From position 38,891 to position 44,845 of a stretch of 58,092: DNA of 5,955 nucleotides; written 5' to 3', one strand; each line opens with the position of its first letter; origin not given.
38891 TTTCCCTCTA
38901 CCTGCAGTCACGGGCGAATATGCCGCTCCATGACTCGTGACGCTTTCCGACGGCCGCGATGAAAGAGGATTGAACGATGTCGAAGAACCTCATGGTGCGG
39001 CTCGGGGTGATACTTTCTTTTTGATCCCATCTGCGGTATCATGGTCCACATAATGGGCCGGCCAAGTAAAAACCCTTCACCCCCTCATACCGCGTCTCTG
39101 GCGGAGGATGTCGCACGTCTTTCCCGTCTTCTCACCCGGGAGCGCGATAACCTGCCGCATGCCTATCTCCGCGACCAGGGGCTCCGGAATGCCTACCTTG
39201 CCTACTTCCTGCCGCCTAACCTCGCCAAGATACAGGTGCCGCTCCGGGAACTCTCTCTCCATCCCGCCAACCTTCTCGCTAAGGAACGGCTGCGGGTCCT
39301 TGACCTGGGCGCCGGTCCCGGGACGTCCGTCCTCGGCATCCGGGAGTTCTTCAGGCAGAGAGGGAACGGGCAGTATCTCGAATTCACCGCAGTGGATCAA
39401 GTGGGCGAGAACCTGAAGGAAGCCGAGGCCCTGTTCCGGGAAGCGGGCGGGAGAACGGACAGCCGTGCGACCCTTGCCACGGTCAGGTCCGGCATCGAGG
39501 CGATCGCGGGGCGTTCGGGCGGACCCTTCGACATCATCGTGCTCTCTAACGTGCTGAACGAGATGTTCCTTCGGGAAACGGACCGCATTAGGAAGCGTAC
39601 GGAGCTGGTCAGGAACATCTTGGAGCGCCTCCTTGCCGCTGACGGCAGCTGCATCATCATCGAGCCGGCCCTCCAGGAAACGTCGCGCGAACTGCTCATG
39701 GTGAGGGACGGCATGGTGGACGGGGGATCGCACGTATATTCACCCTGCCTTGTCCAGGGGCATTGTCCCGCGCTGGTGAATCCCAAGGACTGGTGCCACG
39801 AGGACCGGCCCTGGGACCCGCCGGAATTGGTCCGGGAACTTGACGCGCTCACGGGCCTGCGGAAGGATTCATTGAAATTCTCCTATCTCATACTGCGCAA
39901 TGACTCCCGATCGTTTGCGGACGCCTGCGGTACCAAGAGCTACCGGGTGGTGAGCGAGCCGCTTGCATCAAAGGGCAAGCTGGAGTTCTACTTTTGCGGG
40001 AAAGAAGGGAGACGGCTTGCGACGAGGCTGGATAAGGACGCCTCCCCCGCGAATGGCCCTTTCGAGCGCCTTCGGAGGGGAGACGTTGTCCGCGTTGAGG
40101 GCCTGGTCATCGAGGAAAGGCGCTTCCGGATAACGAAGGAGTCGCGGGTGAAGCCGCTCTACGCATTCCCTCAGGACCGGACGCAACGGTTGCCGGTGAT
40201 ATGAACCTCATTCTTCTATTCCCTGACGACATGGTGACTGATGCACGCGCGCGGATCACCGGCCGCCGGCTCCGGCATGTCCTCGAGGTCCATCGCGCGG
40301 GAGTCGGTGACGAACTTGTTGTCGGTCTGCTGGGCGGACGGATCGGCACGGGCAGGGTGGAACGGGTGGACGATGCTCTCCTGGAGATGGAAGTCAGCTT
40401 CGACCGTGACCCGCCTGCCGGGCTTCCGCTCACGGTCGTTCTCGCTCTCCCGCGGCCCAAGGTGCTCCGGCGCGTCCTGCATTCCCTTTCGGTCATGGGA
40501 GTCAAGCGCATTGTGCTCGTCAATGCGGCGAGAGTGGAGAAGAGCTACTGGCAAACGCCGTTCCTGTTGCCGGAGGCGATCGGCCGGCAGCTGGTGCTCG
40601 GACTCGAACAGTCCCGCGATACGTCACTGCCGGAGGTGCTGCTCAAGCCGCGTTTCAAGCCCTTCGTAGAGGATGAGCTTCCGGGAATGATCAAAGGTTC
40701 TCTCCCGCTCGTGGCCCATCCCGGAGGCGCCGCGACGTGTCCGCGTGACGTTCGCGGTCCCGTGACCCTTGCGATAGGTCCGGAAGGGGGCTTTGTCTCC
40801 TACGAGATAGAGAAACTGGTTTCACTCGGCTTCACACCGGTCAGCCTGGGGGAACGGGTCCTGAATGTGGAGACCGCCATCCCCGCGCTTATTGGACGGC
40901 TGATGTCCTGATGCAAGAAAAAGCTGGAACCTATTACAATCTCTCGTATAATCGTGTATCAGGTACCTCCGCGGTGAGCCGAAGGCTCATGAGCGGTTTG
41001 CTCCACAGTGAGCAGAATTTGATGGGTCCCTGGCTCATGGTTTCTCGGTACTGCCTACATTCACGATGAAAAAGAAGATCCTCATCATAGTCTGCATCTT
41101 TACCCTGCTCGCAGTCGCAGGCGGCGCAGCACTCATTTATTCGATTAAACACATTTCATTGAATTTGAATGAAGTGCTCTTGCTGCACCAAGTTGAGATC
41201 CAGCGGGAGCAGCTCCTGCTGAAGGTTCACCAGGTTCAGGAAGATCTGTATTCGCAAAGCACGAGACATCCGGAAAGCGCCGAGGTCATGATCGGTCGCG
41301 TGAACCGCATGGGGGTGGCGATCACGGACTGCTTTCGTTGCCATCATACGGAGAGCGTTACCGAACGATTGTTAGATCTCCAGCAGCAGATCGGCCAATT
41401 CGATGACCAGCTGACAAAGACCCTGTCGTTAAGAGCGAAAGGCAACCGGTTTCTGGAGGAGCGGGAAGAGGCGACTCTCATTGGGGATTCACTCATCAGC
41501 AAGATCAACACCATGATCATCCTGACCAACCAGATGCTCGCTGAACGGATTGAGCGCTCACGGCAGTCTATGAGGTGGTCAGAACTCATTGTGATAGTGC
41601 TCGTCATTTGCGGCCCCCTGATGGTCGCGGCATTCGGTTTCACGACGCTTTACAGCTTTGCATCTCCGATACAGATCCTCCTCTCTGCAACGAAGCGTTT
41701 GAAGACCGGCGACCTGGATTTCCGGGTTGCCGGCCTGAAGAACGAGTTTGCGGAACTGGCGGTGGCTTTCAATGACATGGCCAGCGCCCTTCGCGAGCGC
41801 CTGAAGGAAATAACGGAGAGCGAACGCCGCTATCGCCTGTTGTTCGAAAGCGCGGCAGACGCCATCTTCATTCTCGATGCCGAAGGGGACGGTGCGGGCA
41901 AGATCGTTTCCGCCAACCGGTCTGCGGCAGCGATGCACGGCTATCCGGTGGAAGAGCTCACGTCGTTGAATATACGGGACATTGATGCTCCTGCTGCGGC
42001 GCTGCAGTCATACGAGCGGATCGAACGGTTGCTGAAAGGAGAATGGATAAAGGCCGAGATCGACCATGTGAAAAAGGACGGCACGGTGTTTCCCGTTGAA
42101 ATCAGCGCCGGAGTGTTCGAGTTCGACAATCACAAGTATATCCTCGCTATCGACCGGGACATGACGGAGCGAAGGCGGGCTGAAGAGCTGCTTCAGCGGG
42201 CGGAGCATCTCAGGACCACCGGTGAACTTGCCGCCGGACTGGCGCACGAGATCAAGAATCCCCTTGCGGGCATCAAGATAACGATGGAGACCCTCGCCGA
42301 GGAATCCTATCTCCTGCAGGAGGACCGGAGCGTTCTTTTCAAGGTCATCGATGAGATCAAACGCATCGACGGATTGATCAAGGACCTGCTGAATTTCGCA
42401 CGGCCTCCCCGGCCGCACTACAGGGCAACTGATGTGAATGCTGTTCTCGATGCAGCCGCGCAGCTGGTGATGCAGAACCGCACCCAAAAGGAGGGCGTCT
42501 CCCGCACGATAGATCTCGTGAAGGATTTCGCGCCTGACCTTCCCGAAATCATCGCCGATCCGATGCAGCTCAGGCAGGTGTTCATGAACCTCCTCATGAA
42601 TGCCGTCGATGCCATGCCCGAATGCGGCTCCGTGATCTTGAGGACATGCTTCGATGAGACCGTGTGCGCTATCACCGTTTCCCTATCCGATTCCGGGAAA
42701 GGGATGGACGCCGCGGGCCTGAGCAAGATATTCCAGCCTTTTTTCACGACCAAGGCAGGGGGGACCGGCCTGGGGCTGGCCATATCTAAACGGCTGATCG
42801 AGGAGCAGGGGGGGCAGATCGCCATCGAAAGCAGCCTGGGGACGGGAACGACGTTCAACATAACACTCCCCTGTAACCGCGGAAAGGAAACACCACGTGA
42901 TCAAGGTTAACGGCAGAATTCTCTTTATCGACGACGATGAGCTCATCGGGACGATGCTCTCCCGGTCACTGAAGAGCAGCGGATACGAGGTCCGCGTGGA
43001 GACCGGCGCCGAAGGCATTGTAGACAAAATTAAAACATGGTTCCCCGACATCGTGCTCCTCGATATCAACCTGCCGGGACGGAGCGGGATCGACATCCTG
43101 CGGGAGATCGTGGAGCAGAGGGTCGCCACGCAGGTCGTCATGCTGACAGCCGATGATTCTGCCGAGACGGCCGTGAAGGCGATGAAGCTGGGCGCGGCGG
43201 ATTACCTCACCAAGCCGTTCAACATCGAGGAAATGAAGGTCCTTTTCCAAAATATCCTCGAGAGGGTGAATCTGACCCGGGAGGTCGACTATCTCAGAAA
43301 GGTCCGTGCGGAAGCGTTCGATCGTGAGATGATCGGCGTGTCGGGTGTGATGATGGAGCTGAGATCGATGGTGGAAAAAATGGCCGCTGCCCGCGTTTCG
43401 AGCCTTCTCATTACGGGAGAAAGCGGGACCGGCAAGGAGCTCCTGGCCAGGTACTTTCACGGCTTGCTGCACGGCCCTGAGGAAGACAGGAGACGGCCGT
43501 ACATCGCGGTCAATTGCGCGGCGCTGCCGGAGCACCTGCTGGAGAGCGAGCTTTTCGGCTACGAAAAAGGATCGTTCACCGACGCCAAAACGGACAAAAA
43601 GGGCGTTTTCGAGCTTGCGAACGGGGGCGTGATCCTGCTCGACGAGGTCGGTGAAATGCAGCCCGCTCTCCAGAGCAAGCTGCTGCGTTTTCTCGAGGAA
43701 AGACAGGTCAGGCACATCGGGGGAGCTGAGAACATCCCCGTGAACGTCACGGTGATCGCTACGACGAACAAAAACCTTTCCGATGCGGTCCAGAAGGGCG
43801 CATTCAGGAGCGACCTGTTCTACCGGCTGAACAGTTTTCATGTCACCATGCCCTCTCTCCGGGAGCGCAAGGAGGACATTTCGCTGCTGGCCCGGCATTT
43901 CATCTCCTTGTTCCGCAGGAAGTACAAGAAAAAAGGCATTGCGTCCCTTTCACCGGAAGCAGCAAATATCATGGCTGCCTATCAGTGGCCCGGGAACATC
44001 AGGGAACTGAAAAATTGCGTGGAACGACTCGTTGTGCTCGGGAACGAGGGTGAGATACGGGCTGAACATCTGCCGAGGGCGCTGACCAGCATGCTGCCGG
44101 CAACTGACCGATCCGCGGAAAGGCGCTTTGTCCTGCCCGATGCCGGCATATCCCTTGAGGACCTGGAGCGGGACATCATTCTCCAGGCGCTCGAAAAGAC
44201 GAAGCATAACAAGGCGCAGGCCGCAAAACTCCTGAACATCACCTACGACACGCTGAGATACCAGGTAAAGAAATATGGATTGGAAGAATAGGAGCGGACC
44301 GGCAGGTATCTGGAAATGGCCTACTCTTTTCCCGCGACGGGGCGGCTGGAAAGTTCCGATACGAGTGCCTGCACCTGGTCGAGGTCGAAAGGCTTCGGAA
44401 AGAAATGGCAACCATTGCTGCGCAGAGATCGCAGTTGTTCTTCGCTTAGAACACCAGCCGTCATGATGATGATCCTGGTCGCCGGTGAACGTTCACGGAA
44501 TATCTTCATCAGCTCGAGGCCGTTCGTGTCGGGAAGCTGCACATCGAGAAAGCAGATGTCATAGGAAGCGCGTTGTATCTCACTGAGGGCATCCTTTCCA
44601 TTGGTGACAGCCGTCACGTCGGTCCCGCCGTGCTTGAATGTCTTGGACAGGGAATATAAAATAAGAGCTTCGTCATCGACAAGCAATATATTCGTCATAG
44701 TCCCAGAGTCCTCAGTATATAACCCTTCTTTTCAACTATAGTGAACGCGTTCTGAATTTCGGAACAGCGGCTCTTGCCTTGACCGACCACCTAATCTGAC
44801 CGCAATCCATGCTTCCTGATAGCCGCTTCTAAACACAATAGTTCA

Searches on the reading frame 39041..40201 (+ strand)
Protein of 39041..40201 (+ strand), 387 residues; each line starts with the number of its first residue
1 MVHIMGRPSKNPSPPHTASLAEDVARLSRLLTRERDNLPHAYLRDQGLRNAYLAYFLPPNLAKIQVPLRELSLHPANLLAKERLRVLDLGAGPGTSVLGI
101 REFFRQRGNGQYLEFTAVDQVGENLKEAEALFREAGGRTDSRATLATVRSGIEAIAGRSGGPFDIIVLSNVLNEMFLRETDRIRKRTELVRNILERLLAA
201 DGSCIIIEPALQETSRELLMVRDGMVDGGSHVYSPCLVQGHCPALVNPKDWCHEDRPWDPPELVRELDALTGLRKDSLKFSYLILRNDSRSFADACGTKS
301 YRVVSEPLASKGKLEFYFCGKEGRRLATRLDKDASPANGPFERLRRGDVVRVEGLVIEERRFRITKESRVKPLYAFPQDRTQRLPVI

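Call 73: search_protein_families(library=pfam, proteins=[window:39041-40201:+], max_evalue=0.001)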
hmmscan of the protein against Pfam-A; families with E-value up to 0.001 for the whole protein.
window:39041-40201:+ (387 aa): 3 families
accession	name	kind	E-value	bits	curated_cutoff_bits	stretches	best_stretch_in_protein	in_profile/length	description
PF09243.16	Rsm22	-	2.2e-16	60.5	23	1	51-324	6-248/275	Mitochondrial small ribosomal subunit Rsm22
PF08242.18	Methyltransf_12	-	2.1e-05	25.6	30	1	87-202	1-96/98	Methyltransferase domain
PF13847.12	Methyltransf_31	-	3.7e-05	23.9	27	1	82-213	3-117/145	Methyltransferase domain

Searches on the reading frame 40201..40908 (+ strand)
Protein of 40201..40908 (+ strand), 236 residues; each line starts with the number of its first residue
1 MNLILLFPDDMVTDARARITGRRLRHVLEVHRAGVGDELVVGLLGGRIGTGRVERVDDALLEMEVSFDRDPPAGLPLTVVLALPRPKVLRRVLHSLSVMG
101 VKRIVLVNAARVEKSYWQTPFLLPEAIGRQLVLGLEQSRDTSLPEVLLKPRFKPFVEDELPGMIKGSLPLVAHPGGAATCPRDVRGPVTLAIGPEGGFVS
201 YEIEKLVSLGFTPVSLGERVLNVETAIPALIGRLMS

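Call 73: search_protein_families(library=pfam, proteins=[window:40201-40908:+], max_evalue=0.001)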
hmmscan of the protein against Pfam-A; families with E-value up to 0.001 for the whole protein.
window:40201-40908:+ (236 aa): 1 family
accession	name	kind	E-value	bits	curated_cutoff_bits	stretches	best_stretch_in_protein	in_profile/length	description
PF04452.19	Methyltrans_RNA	-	8.2e-29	100.7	23.9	1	75-234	5-164/165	RNA methyltransferase domain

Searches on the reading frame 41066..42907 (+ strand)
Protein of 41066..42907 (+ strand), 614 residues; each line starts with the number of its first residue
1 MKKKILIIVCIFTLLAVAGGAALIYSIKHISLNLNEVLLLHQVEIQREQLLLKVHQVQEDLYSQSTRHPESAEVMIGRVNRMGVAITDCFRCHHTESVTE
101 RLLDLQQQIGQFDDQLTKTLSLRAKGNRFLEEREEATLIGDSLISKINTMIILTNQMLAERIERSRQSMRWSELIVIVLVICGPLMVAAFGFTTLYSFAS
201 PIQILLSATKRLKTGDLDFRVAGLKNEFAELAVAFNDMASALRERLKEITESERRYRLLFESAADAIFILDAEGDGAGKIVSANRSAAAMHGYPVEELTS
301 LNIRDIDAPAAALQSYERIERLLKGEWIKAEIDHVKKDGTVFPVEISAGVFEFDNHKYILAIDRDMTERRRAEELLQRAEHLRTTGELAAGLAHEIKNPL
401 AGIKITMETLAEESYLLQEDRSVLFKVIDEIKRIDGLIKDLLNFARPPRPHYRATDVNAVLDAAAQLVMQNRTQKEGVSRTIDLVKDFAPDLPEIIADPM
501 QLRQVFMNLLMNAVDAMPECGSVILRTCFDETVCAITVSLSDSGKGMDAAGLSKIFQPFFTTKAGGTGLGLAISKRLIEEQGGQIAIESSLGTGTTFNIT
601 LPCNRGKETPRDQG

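Call 5: search_protein_families(library=pfam, proteins=[window:41066-42907:+], max_evalue=0.1)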
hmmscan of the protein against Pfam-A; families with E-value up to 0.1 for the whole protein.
window:41066-42907:+ (614 aa): 10 families
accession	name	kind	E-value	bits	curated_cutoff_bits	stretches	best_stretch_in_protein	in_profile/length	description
PF02518.31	HATPase_c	-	7.9e-25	87.9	26.4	1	498-603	2-109/111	Histidine kinase-, DNA gyrase B-, and HSP90-like ATPase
PF00512.31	HisKA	-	5.6e-13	49.2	26.9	1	386-446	3-62/66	His Kinase A (phospho-acceptor) domain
PF13426.13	PAS_9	-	7.7e-12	45.8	27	1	265-368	2-103/103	PAS domain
PF13188.13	PAS_8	-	1.7e-10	40.8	21.8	1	254-311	1-55/65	PAS domain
PF00672.30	HAMP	-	1.9e-08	34.9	25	1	198-244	6-53/53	HAMP domain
PF00989.32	PAS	-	1.9e-07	31.5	22.6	1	255-362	2-109/113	PAS fold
PF08447.18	PAS_3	-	0.00027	21.6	25.6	1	281-357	2-81/89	PAS fold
PF08448.16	PAS_4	-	0.013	16.1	23.1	1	260-371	1-110/110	PAS fold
PF14501.12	HATPase_c_5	-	0.018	15.4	22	1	500-590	4-91/102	GHKL domain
PF20332.3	DUF6627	-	0.064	13.8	27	0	4-82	2-73/125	Family of unknown function (DUF6627)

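Call 6: search_protein_families(library=ncbifam, proteins=[window:41066-42907:+], max_evalue=0.1)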
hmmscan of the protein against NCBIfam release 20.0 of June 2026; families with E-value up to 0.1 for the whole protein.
window:41066-42907:+ (614 aa): 94 families (the best 25 are shown)
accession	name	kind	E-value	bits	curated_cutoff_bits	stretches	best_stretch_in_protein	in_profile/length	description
NF008468.0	PRK11360.1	equivalog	5.5e-85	286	646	1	158-608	183-613/616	two-component system sensor histidine kinase AtoS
NF007688.0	PRK10364.1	equivalog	6.3e-56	190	479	1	365-607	220-455/460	two-component system sensor histidine kinase ZraS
NF052574.1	HisKinEspCMyxo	equivalog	1.6e-50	172.1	1200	1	263-609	293-643/785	serine histidine kinase EspC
NF046044.1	PnpS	equivalog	1.7e-47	162.3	400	1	202-602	2-390/390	two-component system histidine kinase PnpS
NF010411.0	PRK13837.1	equivalog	4.7e-43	147.3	647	1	360-608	425-680/828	two-component system VirA-like sensor kinase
NF052573.1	HisKinEspAMyxo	equivalog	1.9e-41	142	1400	1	251-603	251-611/755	serine histidine kinase EspA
NF038348.1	T2SS_HK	subfamily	3.8e-40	137.9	450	2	425-603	402-573/574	histidine kinase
NF010076.0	PRK13557.1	subfamily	1.5e-38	132.6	631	1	279-609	54-400/540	histidine kinase famiy protein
NF053867.1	SprKinKinDBac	equivalog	5.1e-38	130.8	775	1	364-604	268-498/500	sporulation kinase KinD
NF033092.0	HK_WalK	equivalog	5.4e-38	130.9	725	1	115-603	117-594/594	cell wall metabolism sensor histidine kinase WalK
NF041777.1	sens_FixL_Rhizob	equivalog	2.8e-36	125.2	850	1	248-604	117-482/485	sensor protein FixL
NF006800.0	PRK09303.1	equivalog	1.4e-34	119.7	342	1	369-607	138-381/383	histidine kinase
NF047874.1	MASE3_PAS_HK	subfamily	2.1e-34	119.3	560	2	496-607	514-629/655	MASE3 domain-containing sensor histidine kinase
NF046020.1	HisKinCckABruc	equivalog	8.6e-34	116.5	1000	1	250-604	342-708/868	cell cycle histidine kinase CckA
TIGR02956.1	TMAO_torS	equivalog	9.6e-33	113.3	676.5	1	386-609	465-688/967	TMAO reductase system sensor histidine kinase/response regulator TorS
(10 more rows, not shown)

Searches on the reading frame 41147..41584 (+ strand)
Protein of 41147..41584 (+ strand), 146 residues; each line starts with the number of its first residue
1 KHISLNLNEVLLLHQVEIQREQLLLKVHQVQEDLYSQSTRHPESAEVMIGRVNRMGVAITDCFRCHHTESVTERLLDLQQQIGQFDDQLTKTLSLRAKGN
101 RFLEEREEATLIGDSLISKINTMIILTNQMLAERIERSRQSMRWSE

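Call 76: search_solved_structures(query=window:41147-41584:+, max_evalue=10)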
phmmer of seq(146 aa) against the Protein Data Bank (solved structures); distinct sequences matched with E-value up to 10: 7.
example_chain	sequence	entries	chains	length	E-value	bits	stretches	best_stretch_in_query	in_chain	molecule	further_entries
8esq_R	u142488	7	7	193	0.23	14.8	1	69-115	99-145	60S ribosomal protein L19-A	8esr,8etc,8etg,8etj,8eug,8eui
9axt_Bd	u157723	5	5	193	0.27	14.6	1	69-115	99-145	Large ribosomal subunit protein eL19B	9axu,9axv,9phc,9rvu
6zvj_F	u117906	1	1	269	0.63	13.4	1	47-80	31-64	Eukaryotic translation initiation factor 3 subunit F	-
6yam_q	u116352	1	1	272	0.64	13.4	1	47-80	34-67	Eukaryotic translation initiation factor 3 subunit F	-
28zx_3f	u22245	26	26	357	1.2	12.5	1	47-80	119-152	Eukaryotic translation initiation factor 3 subunit F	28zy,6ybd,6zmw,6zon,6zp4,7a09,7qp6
5a5t_F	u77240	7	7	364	1.2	12.5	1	47-80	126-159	EUKARYOTIC TRANSLATION INITIATION FACTOR 3 SUBUNIT F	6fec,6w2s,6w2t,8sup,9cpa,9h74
3j8b_F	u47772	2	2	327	1.6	12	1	47-80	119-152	Eukaryotic translation initiation factor 3 subunit F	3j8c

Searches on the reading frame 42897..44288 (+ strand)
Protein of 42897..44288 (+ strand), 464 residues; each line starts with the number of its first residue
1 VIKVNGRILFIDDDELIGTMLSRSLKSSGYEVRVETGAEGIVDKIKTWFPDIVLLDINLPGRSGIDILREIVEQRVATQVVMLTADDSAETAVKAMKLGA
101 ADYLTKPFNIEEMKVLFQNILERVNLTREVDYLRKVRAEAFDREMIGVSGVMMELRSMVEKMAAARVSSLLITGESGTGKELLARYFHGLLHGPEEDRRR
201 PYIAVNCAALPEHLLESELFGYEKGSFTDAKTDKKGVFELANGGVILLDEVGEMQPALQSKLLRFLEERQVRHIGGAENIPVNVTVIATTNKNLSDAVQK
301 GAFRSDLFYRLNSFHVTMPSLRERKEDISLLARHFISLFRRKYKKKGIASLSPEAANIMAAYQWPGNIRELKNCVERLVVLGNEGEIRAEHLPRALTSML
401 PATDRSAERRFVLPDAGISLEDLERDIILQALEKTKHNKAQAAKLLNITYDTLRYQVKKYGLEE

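Call 5: search_protein_families(library=pfam, proteins=[window:42897-44288:+], max_evalue=0.1)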
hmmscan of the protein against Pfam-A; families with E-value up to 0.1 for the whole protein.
window:42897-44288:+ (464 aa): 17 families
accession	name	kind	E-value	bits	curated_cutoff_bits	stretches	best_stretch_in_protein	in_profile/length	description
PF00158.32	Sigma54_activat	-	5.7e-61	205.5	20.2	1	146-316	2-167/168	Sigma-54 interaction domain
PF25601.1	AAA_lid_14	-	6.9e-27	93.5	27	1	322-405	1-83/87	AAA+ ATPase lid domain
PF00072.30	Response_reg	-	1.8e-26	93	30.2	1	8-114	1-107/111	Response regulator receiver domain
PF14532.12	Sigma54_activ_2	-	1.1e-16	61.8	25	1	146-321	1-138/138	Sigma-54 interaction domain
PF02954.25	HTH_8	-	4.3e-14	52.4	22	1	419-460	1-42/42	Bacterial regulatory protein, Fis family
PF07728.20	AAA_5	-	1.1e-10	42.1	22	1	170-298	2-130/139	AAA domain (dynein-related subfamily)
PF01078.27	Mg_chelatase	-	1.3e-07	31.7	20.3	1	161-293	16-159/207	Magnesium chelatase, subunit ChlI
PF07724.20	AAA_2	-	1.3e-06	29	27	1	167-300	3-133/166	AAA domain (Cdc48 subfamily)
PF07726.17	AAA_3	-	7.5e-06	26.3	27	1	170-292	2-112/131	ATPase family associated with various cellular activities (AAA)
PF00004.35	AAA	-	1.3e-05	26.1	21.2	1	170-300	1-116/131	ATPase family associated with various cellular activities (AAA)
PF05621.17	TniB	-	0.0001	22.3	22.4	1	151-220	19-87/189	Bacterial TniB protein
PF13191.12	AAA_16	-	0.001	20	32.6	1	154-217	11-81/167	AAA ATPase domain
PF13401.12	AAA_22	-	0.0038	18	27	1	169-214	7-50/130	AAA domain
PF13518.12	HTH_28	-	0.0049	17.4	25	1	427-460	5-36/52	Helix-turn-helix domain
PF20030.5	bpMoxR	-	0.0066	16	27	1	168-291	32-146/205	MoxR domain in the MoxR-vWA-beta-propeller ternary systems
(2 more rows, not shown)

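Call 6: search_protein_families(library=ncbifam, proteins=[window:42897-44288:+], max_evalue=0.1)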
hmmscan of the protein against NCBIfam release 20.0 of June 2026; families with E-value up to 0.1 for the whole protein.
window:42897-44288:+ (464 aa): 130 families (the best 25 are shown)
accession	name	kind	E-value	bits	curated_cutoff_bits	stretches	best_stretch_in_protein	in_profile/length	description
NF008469.0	PRK11361.1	equivalog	3.9e-121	405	714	1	6-463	5-457/461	acetoacetate metabolism transcriptional regulator AtoC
TIGR02915.1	PEP_resp_reg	equivalog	2.1e-109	366.3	502.6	1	8-462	1-444/445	PEP-CTERM-box response regulator transcription factor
TIGR01818.1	ntrC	equivalog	1.4e-107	360.4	558.6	1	8-458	1-461/463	nitrogen regulation protein NR(I)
NF041552.1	TF_PrdR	equivalog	4e-103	345.7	795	1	130-461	251-577/577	sigma-54 dependent transcriptional regulator PrdR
NF007689.0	PRK10365.1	equivalog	1.1e-100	337.5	760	1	1-454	1-436/441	sigma-54-dependent response regulator transcription factor ZraR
NF051870.1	NAssimRespRegNtrX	equivalog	3.7e-95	319.5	600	1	8-461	4-451/452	nitrogen assimilation response regulator NtrX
TIGR01817.1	nifA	equivalog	3.8e-94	316.4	528.85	1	134-462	187-529/534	nif-specific transcriptional activator NifA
NF050807.1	TransRegFlbDCaul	equivalog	2.9e-91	306.6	750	1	51-461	47-439/454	sigma-54-dependent transcriptional regulator FlbD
NF008176.1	PRK10923.1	equivalog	2.9e-91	306.4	620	2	5-399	3-388/469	nitrogen regulation protein NR(I)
NF041946.1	LuxO_transreg_Vib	equivalog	4.2e-91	306.1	800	1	17-454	8-454/463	quorum-sensing sigma-54 dependent transcriptional regulator LuxO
NF038308.1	RNA_repair_RtcR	equivalog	1.4e-87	294.8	650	1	85-461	119-517/530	RNA repair transcriptional activator RtcR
NF049963.1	RespRegFlgRCampy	domain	1.9e-87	293.9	750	1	50-462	45-429/429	fla regulon two-component system response regulator FlgR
NF003451.0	PRK05022.1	equivalog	6.4e-85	285.8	476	1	134-463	181-511/512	nitric oxide reductase transcriptional regulator NorR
NF011695.0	PRK15115.1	equivalog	2.3e-83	280.4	763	1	3-445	4-421/445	two-component system response regulator GlrR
NF041906.1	V4R_TF_MobR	exception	8.1e-81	272.1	999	1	145-460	234-544/544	phenol degradation transcriptional regulator MobR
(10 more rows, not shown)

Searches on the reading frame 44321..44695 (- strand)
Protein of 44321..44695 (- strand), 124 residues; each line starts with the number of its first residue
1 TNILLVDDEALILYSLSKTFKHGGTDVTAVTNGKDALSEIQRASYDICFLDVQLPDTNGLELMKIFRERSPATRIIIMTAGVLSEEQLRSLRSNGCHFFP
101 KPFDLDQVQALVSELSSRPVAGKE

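Call 5: search_protein_families(library=pfam, proteins=[window:44321-44695:-], max_evalue=0.1)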
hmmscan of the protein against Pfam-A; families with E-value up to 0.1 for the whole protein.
window:44321-44695:- (124 aa): 2 families
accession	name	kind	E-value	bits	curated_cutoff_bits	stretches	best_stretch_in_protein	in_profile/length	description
PF00072.30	Response_reg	-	3.1e-23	82.5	30.2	1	3-112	1-110/111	Response regulator receiver domain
PF20274.4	cREC_REC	-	0.013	16.6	27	1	4-89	3-83/88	Cyclic-phosphate processing Receiver domain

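Call 6: search_protein_families(library=ncbifam, proteins=[window:44321-44695:-], max_evalue=0.1)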
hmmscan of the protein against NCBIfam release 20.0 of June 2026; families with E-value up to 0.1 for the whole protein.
window:44321-44695:- (124 aa): 105 families (the best 25 are shown)
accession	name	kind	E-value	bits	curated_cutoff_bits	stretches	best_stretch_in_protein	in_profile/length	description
TIGR01818.1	ntrC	equivalog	6.5e-19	68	558.6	1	3-113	1-111/463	nitrogen regulation protein NR(I)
NF008469.0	PRK11361.1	equivalog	4e-18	65.4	714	1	2-113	6-117/461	acetoacetate metabolism transcriptional regulator AtoC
NF008176.1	PRK10923.1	equivalog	1.2e-15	57.1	620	1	3-114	6-117/469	nitrogen regulation protein NR(I)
TIGR02956.1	TMAO_torS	equivalog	1e-14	53.7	676.5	1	2-113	703-817/967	TMAO reductase system sensor histidine kinase/response regulator TorS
NF007928.2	PRK10643.1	equivalog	1.4e-14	54.2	330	1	2-116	2-116/216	two-component system response regulator PmrA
NF012023.0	PRK15479.1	equivalog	1.7e-14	53.9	337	1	3-118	3-118/224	transcriptional regulator TctD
NF053512.1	nitric_RR_NosR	exception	3e-14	52.9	400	1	3-113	1-112/422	response regulator c-di-GMP phosphodiesterase, NosR family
NF000402.1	vanR-B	exception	4.2e-14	52.5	480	1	2-114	4-115/219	vancomycin resistance response regulator transcription factor VanR-B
NF046022.1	RespRegCpdRBruc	equivalog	4.6e-14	52.4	180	1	2-108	3-109/120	cell cycle two-component system response regulator CpdR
NF008302.0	PRK11091.1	equivalog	8.4e-14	50.7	838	1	2-116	527-643/779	aerobic respiration two-component sensor histidine kinase ArcB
NF041946.1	LuxO_transreg_Vib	equivalog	1.2e-13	50.7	800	1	21-114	17-110/463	quorum-sensing sigma-54 dependent transcriptional regulator LuxO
NF045991.1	RespRegCtrARhodob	equivalog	2.1e-13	50.5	350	1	3-112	3-112/224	response regulator transcription factor CtrA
NF041733.1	resp_reg_CseB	equivalog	4.1e-13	49.2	350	1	2-112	2-111/228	two-component system response regulator CseB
NF051850.1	RespRegRprY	equivalog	6.3e-13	48.6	370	1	3-115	7-119/234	response regulator transcription factor RprY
NF041734.1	resp_reg_RppA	equivalog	6.5e-13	48.6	250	1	2-118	2-120/229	two-component system response regulator RppA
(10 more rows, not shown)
